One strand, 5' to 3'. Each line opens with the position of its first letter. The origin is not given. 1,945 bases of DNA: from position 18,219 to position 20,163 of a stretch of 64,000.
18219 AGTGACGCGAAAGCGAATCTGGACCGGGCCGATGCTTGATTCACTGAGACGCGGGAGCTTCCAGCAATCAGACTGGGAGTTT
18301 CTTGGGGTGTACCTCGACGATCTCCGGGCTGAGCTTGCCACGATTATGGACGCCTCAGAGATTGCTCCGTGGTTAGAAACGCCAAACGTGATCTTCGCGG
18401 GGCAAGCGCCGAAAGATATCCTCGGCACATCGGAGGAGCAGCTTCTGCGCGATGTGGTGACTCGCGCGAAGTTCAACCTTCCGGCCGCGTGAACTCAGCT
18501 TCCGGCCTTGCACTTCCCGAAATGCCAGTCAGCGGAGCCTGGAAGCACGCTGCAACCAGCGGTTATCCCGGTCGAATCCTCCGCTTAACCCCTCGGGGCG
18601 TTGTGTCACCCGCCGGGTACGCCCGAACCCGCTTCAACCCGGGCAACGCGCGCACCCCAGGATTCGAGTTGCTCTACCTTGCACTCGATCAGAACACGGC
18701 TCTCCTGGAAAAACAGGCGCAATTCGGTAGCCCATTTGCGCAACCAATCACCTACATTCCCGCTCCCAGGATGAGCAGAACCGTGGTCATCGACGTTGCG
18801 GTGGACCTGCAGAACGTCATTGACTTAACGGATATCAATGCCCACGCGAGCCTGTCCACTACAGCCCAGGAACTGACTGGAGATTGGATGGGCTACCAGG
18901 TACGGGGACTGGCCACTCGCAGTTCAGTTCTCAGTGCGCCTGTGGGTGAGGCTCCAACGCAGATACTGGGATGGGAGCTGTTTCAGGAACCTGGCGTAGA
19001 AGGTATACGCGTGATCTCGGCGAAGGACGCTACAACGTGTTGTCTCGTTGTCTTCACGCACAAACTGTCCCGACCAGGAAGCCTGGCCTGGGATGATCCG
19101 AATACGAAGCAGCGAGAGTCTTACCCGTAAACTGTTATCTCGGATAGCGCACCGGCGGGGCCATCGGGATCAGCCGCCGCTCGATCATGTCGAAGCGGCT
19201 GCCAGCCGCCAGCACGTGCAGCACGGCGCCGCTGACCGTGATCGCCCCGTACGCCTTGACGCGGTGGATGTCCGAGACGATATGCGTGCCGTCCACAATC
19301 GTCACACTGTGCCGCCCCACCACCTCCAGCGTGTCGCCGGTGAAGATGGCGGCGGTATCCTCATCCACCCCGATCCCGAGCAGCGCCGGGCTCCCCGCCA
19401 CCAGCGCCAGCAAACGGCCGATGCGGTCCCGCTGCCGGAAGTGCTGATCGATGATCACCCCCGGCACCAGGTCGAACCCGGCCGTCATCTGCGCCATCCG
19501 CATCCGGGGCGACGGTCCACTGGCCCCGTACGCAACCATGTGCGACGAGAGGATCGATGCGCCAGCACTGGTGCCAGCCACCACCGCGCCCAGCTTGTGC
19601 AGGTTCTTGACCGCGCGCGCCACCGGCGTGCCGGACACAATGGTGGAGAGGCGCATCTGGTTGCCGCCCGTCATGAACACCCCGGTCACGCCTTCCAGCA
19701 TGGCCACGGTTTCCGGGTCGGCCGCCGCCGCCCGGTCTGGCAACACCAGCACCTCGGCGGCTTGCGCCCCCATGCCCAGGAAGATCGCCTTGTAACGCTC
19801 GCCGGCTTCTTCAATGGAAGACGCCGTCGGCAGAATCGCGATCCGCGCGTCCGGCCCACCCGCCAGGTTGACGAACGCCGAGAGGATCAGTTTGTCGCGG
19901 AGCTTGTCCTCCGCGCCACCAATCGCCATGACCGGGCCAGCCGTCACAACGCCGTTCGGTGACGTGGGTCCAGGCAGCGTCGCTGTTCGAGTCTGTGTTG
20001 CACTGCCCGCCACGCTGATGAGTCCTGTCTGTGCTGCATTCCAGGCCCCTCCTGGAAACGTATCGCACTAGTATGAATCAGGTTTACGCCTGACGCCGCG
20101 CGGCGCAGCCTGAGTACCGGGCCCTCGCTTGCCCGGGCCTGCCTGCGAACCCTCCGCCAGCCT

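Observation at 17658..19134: RES-Xre toxin-antitoxin cassette inserted between cphB and cphA, splitting the cyanophycin operon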

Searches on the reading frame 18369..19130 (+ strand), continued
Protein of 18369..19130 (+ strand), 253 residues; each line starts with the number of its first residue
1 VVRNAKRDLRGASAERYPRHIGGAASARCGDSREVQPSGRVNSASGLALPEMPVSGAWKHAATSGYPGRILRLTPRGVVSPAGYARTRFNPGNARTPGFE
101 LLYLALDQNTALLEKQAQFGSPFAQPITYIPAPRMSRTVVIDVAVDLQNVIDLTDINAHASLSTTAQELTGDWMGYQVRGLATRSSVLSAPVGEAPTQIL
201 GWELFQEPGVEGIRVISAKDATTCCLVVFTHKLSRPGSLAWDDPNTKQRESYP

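Call 92: search_dna_similar(query=window:18489-19127:+, collection=plasmids, mode=protein, max_evalue=1, max_rows=10)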
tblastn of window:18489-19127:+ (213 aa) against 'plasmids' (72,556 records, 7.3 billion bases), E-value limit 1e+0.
Records with a match: 119; places in all: 119; records where one place covers at least 80% of the query: 114.
Best place of each record, by identity: <60% 119.
By first word of the organism name: Pseudomonas 111; Deinococcus 2; Halomonas 1; Stutzerimonas 1; Paraburkholderia 1; Burkholderia 1; Caballeronia 1; Salinivibrio 1.
By predicted mobility (MOB-suite, as given by PLSDB): non-mobilizable 93; conjugative 24; mobilizable 2.
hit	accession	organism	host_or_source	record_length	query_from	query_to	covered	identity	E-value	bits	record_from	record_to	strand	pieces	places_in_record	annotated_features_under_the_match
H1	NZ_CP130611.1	Halomonas sp. HAL1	Cell culture,soil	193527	34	207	82%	27.6%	2e-1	40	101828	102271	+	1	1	RES domain-containing protein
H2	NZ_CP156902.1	Pseudomonas kurunegalensis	Homo sapiens,stool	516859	34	204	80%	27.5%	4e-2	42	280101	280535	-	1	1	RES family NAD+ phosphorylase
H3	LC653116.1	Pseudomonas aeruginosa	-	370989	34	204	80%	27.5%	1e-1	40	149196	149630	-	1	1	hypothetical protein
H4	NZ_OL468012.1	Pseudomonas aeruginosa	-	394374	34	204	80%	27.5%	1e-1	40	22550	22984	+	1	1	RES family NAD+ phosphorylase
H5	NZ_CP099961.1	Pseudomonas aeruginosa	Homo sapiens,sputum,sputum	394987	34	204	80%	27.5%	1e-1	40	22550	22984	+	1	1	RES family NAD+ phosphorylase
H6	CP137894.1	Pseudomonas aeruginosa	Homo sapiens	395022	34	204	80%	27.5%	1e-1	40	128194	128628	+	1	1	RES family NAD+ phosphorylase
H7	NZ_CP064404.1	Pseudomonas aeruginosa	Homo sapiens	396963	34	204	80%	27.5%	1e-1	40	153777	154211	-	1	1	RES family NAD+ phosphorylase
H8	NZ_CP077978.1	Pseudomonas aeruginosa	Homo sapiens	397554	34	204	80%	27.5%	1e-1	40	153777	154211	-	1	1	RES family NAD+ phosphorylase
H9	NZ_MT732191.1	Pseudomonas aeruginosa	-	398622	34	204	80%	27.5%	1e-1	40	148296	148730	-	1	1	RES family NAD+ phosphorylase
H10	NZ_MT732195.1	Pseudomonas aeruginosa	-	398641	34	204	80%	27.5%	1e-1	40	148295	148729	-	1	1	RES family NAD+ phosphorylase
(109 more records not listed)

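Call 93: get_annotated_region(hit=H2, flank=1500)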
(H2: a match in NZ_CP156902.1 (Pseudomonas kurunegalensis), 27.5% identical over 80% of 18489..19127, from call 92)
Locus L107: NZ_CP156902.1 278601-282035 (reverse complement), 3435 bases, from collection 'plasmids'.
description: Pseudomonas kurunegalensis strain 2024CK-00038 plasmid unnamed1, complete sequence
organism: Pseudomonas kurunegalensis (NCBI taxid 485880)
taxonomy: Bacteria; Pseudomonadota; Gammaproteobacteria; Pseudomonadales; Pseudomonadaceae; Pseudomonas; Pseudomonas kurunegalensis
host: -; source: Homo sapiens,stool; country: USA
typing (MOB-suite, as given by PLSDB): conjugative; replicon rep_cluster_1115; relaxase MOBP; mating-pair formation MPF_I
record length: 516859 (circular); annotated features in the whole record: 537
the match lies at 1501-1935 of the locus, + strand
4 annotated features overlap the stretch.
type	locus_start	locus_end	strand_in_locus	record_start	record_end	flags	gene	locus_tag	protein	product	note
CDS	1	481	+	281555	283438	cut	-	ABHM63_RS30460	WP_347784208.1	helicase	-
CDS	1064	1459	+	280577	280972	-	-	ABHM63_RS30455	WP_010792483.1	hypothetical protein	-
CDS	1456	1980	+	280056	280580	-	-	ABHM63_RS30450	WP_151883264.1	RES family NAD+ phosphorylase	-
CDS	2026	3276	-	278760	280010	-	-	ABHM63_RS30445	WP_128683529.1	TerD family protein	-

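Call 95: search_protein_families(library=pfam, proteins=[L107:1456-1977:+, L107:1064-1456:+], max_evalue=0.01)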
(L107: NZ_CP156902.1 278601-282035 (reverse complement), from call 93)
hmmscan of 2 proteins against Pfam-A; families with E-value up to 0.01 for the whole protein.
L107:1456-1977:+ (174 aa): 1 family
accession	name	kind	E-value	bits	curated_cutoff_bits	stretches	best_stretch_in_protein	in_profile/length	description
PF08808.17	RES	-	6.5e-23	81.9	23.2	1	11-167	2-157/157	RES domain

L107:1064-1456:+ (131 aa): 0 families

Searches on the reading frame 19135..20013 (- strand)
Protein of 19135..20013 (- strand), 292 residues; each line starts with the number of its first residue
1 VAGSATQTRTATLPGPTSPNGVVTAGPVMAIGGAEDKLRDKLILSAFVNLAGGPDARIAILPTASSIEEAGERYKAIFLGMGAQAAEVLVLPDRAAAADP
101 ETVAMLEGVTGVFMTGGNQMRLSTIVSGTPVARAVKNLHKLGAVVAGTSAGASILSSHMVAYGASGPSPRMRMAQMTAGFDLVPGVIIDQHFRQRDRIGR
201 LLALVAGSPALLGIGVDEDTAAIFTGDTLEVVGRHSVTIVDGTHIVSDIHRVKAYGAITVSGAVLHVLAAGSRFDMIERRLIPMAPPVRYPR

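Call 3: search_protein_families(library=pfam, proteins=[window:19135-20013:-], max_evalue=0.01)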
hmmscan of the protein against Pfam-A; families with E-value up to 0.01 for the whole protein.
window:19135-20013:- (292 aa): 1 family
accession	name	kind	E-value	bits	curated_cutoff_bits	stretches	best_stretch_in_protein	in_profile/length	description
PF03575.23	Peptidase_S51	-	1.1e-21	77.9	23.9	1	30-231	3-205/206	Peptidase family S51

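Call 4: search_protein_families(library=ncbifam, proteins=[window:19135-20013:-], max_evalue=0.01)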
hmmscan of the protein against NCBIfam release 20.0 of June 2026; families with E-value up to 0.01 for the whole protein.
window:19135-20013:- (292 aa): 2 families
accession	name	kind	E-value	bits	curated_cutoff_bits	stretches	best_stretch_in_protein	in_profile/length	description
TIGR02069.1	cyanophycinase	equivalog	1.3e-68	231.1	126.6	1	28-273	1-249/250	cyanophycinase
NF003642.0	PRK05282.1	equivalog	0.0059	16.1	156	0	101-160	72-131/233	dipeptidase PepE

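Call 29: find_related_loci(query=window:19135-20010:-, collection=genome_contigs, flank=8000)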
Query window:19135-20010:- (291 aa) in genome_contigs; peptide patterns used: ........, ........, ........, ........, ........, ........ (x = any residue, [..] = any of these).
380 stretches matched a pattern; 258 encode a relative of the query (tblastn E <= 1e-3); the best 80 are kept; 80 distinct loci.
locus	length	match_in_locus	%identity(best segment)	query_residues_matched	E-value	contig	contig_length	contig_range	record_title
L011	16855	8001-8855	96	1-285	4e-177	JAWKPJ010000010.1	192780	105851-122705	MAG: Thermomicrobiales bacterium isolate AC2.42 AC2.42.fa-10, whole genome shotgun sequence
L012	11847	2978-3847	95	1-290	2e-176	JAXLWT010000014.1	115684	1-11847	MAG: Thermomicrobiales bacterium isolate STL-CHL30 C1.275.fa-14, whole genome shotgun sequence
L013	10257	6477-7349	86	1-291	1e-161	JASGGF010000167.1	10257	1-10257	MAG: Thermomicrobiales bacterium isolate 5H213 JMF-2111-06-0005.hyb.bin.213_166, whole genome shotgun sequence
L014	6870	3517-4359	83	2-282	2e-153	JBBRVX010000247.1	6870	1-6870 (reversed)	MAG: Thermomicrobiales bacterium isolate La3_metabat2.280 La3_metabat2.280_K_332788_L_6870_cov_74.7642, whole genome sho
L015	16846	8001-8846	81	1-282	5e-150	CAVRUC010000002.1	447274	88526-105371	MAG: uncultured Chloroflexia bacterium isolate MFD02840.bin.1.240 genome assembly, contig: contig_12478, whole genome sh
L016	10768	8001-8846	82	1-282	7e-150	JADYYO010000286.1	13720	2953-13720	MAG: Thermomicrobiales bacterium isolate SJ531 c_000000764819, whole genome shotgun sequence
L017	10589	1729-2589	79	1-287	1e-149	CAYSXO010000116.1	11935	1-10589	MAG TPA_asm: uncultured Sphaerobacteraceae bacterium isolate binchicken_co179_374 genome assembly, contig: NODE_10158_le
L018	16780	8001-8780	83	23-282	2e-139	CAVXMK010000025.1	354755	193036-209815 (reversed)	MAG: uncultured Chloroflexia bacterium isolate MFD02840.bin.2.193 genome assembly, contig: contig_77143, whole genome sh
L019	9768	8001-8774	68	25-281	5e-113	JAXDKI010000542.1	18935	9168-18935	MAG: Thermomicrobiales bacterium isolate BP_591 scaffold_5478530, whole genome shotgun sequence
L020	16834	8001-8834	64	5-281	2e-112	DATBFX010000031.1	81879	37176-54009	MAG TPA_asm: Thermomicrobiales bacterium isolate SMAG_U3822 k141_2971043, whole genome shotgun sequence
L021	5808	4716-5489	69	25-281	4e-112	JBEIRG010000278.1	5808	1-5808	MAG: Sphaerobacterales bacterium isolate Sample-107-S80-bin-11 Sample_107_S80-bin_11-k141_2912758, whole genome shotgun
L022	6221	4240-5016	69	24-281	2e-111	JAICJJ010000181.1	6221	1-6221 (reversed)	MAG: Thermomicrobiales bacterium isolate GZL_FP_2_bin.163 k141_3021881_length_6221_cov_11.0000, whole genome shotgun seq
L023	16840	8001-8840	64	3-281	8e-111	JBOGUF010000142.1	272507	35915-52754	MAG: Thermomicrobiales bacterium isolate M3-S_metabat2.bin.186 k127_3141002, whole genome shotgun sequence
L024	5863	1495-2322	64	1-281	2e-109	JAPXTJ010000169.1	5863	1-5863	MAG: Thermomicrobiales bacterium isolate binned_ad_9.32 NODE_21727_length_5863_cov_1.598849, whole genome shotgun sequen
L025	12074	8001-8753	69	25-274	3e-109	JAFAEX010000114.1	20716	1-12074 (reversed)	MAG: Chloroflexota bacterium isolate OH_SBlB_151 k127_1489030, whole genome shotgun sequence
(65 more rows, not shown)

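Call 41: search_protein_families(library=pfam, proteins=[L011:8990-11647:+, L011:8954-11566:-, L017:2677-3951:+, L017:2194-3558:-, L017:4492-5154:-, L017:5273-6187:-, L015:8921-9397:+, L016:9309-9671:+, L018:9150-10460:+, L018:10135-11865:+], max_evalue=0.001)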
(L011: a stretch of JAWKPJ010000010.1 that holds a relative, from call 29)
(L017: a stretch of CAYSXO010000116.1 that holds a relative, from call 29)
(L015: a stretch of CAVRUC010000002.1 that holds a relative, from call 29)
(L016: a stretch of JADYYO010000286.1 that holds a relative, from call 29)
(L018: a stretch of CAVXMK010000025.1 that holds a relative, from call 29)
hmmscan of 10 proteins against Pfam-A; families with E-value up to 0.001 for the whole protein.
L011:8990-11647:+ (885 aa): 11 families
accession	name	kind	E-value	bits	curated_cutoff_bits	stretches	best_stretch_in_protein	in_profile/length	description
PF00196.25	GerE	-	1.5e-19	69.8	23.5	1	824-876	2-54/57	Bacterial regulatory proteins, luxR family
PF13384.12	HTH_23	-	9.7e-12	44.8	24.6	1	19-52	12-40/50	Homeodomain-like domain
PF13401.12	AAA_22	-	1.7e-10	41.7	27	1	123-223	4-98/130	AAA domain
PF12728.13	HTH_17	-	1.2e-09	38.7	27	1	30-75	2-47/51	Helix-turn-helix domain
PF08281.18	Sigma70_r4_2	-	1.7e-09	37.6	25.7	1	29-53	26-50/54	Sigma-70, region 4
PF13551.12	HTH_29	-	1.9e-08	34.7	28.1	1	29-58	11-44/64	Winged helix-turn helix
PF04545.22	Sigma70_r4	-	9.1e-06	25.5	24.1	0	22-53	15-44/50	Sigma-70, region 4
PF13191.12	AAA_16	-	2.2e-05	25.5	32.6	1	104-157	1-61/167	AAA ATPase domain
PF13518.12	HTH_28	-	5.5e-05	23.6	25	0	28-52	11-35/52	Helix-turn-helix domain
PF13338.12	AbiEi_4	-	0.00027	21.4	25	0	31-66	15-48/49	Transcriptional regulator, AbiEi antitoxin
PF00392.27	GntR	-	0.00031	20.8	27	0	9-52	3-47/64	Bacterial regulatory proteins, gntR family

L011:8954-11566:- (870 aa): 0 families

L017:2677-3951:+ (424 aa): 1 family
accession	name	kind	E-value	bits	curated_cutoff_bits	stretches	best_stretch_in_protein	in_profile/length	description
PF00144.29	Beta-lactamase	-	2.1e-43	149.2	27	1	57-394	3-320/329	Beta-lactamase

L017:2194-3558:- (454 aa): 0 families

L017:4492-5154:- (220 aa): 0 families

L017:5273-6187:- (304 aa): 0 families

L015:8921-9397:+ (158 aa): 2 families
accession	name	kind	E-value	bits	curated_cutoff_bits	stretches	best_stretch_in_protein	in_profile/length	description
PF04014.23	MazE_antitoxin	-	2.8e-05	24.4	24.7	1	77-116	2-40/48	Antidote-toxin recognition MazE, bacterial antitoxin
PF02381.23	MraZ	-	0.0009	19.6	23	0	76-98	7-29/72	MraZ protein, putative antitoxin-like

L016:9309-9671:+ (120 aa): 1 family
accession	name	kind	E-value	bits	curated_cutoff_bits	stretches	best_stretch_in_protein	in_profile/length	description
PF01934.22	HepT-like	-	1e-28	99.9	23.5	1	13-105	3-119/120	Ribonuclease HepT-like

L018:9150-10460:+ (436 aa): 2 families
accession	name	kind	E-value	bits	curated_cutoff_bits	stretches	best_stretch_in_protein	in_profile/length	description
PF13204.13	Apiosidase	-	4.6e-112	375.2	26.5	1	5-327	1-319/320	Apiosidase-like, catalytic domain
PF12904.13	Collagen_bind_2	-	4.1e-28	97.5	22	1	330-422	1-92/92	Putative collagen-binding domain of a collagenase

L018:10135-11865:+ (576 aa): 3 families
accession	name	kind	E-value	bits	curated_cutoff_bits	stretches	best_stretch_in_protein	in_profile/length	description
PF01547.30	SBP_bac_1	-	1.8e-43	150.1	26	1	192-488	2-307/307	Bacterial extracellular solute-binding protein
PF13416.11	SBP_bac_8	-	2.2e-30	106.9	27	1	200-505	1-267/279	Bacterial extracellular solute-binding protein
PF13531.11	SBP_bac_11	-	0.00016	22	25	0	413-488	151-219/227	Bacterial extracellular solute-binding protein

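Call 43: search_protein_families(library=pfam, proteins=[L015:9381-9707:+, L015:9424-9735:+, L015:9110-9529:-, L016:9028-9312:+, L016:8839-9243:-, L017:3689-4261:+, L017:4714-5367:+, L017:5723-6166:+, L014:4492-4776:+, L014:5751-6584:-], max_evalue=0.01)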
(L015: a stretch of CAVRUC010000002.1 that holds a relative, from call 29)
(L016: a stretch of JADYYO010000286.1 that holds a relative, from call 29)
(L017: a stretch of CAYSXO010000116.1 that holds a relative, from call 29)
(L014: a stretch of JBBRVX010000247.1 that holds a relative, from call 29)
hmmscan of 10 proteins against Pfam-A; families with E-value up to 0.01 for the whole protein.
L015:9381-9707:+ (108 aa): 2 families
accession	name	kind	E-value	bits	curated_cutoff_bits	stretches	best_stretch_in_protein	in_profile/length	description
PF15781.12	ParE-like_toxin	-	2.4e-08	34.2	28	1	13-94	4-85/87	ParE-like toxin of type II bacterial toxin-antitoxin system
PF05016.21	ParE_toxin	-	3.9e-07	31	23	1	10-92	1-89/89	ParE toxin of type II toxin-antitoxin system, parDE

L015:9424-9735:+ (103 aa): 0 families

L015:9110-9529:- (139 aa): 0 families

L016:9028-9312:+ (94 aa): 4 families
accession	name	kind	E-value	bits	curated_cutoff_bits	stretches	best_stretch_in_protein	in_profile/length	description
PF01909.29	NTP_transf_2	-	1.9e-15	57.4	21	1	21-91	14-90/93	Nucleotidyltransferase domain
PF18765.7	Polbeta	-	1.4e-12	48.1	26.9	1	22-91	14-84/93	Polymerase beta, Nucleotidyltransferase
PF22600.2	MTPAP-like_central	-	0.00044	20.8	27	1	20-55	38-72/139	Poly(A) RNA polymerase, mitochondrial-like, central palm domain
PF10620.15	MdcG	-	0.0045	17.3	26.5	1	33-67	46-80/121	Phosphoribosyl-dephospho-CoA transferase MdcG C-terminal domain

L016:8839-9243:- (134 aa): 0 families

L017:3689-4261:+ (190 aa): 0 families

L017:4714-5367:+ (217 aa): 0 families

L017:5723-6166:+ (147 aa): 3 families
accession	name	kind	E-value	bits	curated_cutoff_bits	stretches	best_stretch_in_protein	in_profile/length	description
PF13470.12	PIN_3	-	2.9e-14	54.3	27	1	4-116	2-114/115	PIN domain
PF01850.27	PIN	-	1.2e-05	26.3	23.6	1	5-121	2-117/120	PIN domain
PF18477.7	PIN_9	-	0.0032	18.1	26.3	0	91-133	72-114/116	PIN like domain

L014:4492-4776:+ (94 aa): 0 families

L014:5751-6584:- (277 aa): 0 families

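Call 69: search_protein_families(library=pfam, proteins=[L017:5403-5726:+, L025:8837-9214:+], max_evalue=0.001)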
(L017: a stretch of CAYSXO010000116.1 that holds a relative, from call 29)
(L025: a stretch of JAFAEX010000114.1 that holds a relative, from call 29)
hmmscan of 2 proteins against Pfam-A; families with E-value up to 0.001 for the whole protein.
L017:5403-5726:+ (107 aa): 1 family
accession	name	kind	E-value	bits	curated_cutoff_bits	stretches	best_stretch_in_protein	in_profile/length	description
PF02604.26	PhdYeFM_antitox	-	7.3e-10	38.9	29.8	1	11-78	3-69/74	Antitoxin Phd_YefM, type II toxin-antitoxin system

L025:8837-9214:+ (125 aa): 1 family
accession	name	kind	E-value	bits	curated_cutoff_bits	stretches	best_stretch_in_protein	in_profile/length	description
PF05635.17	23S_rRNA_IVP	-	6.8e-33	113.5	33.8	1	15-118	2-105/106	23S rRNA-intervening sequence protein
